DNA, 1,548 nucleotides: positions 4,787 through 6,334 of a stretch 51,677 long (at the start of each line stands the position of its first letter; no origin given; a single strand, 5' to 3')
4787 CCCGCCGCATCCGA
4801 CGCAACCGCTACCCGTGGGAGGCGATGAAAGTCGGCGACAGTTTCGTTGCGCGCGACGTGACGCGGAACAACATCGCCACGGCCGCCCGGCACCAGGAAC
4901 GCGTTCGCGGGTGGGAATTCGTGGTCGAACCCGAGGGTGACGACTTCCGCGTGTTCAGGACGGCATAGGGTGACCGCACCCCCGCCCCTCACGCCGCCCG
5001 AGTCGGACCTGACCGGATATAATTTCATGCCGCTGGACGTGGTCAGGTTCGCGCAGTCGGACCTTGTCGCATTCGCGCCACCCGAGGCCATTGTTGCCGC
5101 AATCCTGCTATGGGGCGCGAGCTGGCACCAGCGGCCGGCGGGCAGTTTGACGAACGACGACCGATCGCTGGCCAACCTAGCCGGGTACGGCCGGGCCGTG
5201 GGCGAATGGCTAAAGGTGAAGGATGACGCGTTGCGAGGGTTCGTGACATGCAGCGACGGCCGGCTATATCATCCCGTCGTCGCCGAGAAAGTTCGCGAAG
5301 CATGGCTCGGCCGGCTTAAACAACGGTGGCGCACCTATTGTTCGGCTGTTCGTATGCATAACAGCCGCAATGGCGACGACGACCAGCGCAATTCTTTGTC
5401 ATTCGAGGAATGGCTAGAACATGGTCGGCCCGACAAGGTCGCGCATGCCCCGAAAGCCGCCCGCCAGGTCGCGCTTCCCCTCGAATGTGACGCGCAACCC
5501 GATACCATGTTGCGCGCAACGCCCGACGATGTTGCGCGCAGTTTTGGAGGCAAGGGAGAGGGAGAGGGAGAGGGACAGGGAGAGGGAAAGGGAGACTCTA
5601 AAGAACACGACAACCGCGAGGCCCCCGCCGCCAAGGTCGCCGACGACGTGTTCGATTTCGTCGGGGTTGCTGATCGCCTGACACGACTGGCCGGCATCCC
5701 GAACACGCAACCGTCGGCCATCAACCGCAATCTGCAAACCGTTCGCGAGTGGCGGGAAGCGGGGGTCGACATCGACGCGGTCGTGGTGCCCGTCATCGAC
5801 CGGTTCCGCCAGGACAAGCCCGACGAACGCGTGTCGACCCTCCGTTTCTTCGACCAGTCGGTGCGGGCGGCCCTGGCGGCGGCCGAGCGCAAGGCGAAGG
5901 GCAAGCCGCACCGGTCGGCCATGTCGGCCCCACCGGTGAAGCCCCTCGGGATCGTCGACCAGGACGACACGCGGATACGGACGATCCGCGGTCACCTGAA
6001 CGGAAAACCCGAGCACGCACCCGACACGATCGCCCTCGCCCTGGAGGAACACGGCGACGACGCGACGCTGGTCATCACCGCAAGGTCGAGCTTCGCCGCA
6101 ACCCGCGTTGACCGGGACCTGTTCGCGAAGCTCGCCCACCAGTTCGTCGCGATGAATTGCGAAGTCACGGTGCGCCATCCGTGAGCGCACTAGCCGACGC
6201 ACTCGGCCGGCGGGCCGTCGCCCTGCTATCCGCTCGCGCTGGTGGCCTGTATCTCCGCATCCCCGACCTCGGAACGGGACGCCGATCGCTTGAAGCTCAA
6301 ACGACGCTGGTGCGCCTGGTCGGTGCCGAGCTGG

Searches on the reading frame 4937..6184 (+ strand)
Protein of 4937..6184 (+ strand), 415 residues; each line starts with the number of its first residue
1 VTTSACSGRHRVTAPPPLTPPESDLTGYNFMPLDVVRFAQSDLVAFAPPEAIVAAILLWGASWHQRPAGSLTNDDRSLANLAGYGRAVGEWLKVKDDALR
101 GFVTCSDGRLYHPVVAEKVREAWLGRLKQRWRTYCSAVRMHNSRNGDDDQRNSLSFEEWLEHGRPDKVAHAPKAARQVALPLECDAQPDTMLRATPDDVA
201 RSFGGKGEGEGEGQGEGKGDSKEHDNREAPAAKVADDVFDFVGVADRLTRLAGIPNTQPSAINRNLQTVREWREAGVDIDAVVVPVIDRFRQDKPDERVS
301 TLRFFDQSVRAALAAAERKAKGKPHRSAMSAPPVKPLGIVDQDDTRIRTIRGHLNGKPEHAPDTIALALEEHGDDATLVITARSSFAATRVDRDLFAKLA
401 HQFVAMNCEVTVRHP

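Call 21: search_protein_families(library=pfam, max_evalue=0.01, proteins=[window:4937-6184:+])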
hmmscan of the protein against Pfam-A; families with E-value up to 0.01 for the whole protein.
window:4937-6184:+ (415 aa): 1 family
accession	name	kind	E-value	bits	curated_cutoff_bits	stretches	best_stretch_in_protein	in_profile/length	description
PF07120.17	DUF1376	-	2e-07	31.7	30.1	1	29-119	1-85/86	Protein of unknown function (DUF1376)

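Call 48: search_protein_families(library=phrogs, max_evalue=0.001, proteins=[window:4937-6184:+])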
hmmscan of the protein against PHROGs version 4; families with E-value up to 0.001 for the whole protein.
window:4937-6184:+ (415 aa): 2 families
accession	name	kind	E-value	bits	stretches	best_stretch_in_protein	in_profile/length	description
phrog_22470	-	DNA, RNA and nucleotide metabolism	2.3e-38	132.9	1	14-143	3-133/340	replication protein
phrog_3992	-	DNA, RNA and nucleotide metabolism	5.4e-07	30.5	1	27-130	4-102/345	primosomal protein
